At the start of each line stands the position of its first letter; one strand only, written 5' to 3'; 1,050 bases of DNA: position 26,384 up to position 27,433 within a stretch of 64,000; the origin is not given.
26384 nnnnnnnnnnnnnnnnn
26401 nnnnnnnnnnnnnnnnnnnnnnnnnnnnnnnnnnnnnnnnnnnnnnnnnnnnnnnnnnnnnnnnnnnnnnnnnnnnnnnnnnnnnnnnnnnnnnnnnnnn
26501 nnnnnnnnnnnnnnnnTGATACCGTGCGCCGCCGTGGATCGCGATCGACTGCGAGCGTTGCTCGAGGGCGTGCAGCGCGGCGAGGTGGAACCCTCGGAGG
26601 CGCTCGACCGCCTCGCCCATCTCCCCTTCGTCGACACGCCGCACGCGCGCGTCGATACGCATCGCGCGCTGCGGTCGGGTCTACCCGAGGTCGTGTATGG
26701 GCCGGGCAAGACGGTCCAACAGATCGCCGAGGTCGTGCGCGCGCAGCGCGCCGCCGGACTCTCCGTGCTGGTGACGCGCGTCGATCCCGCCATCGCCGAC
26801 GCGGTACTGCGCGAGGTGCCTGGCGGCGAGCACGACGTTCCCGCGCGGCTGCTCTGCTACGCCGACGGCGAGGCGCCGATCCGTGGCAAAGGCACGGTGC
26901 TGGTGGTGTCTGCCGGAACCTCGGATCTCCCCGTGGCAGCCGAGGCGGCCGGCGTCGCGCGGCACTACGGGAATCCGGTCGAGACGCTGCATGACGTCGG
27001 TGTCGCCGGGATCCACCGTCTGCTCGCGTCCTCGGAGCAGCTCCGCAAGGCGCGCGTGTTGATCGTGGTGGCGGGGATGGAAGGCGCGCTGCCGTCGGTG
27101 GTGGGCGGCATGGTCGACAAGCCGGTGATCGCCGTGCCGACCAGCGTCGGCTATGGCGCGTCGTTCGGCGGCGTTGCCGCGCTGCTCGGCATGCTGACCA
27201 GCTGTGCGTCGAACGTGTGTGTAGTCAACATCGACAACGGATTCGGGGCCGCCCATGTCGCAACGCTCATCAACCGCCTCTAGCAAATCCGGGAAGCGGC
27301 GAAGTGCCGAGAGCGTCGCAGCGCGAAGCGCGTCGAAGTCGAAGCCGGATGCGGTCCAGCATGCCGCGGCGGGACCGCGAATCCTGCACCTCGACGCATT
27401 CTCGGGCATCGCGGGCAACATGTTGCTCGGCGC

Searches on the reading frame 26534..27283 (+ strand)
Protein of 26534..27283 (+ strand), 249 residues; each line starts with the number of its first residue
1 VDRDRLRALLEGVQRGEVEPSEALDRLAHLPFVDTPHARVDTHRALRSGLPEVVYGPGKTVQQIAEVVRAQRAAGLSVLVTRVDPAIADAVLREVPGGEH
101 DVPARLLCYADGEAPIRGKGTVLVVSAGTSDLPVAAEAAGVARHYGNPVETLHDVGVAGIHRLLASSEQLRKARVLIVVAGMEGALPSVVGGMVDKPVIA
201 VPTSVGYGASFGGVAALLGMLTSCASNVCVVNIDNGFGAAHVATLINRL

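Call 76: search_protein_families(library=pfam, proteins=[window:26534-27283:+])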
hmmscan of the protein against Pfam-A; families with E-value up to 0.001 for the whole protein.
window:26534-27283:+ (249 aa): 1 family
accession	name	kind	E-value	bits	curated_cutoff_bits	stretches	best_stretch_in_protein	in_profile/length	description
PF00731.26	AIRC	-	7.1e-13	48.8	30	1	122-246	2-126/148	AIR carboxylase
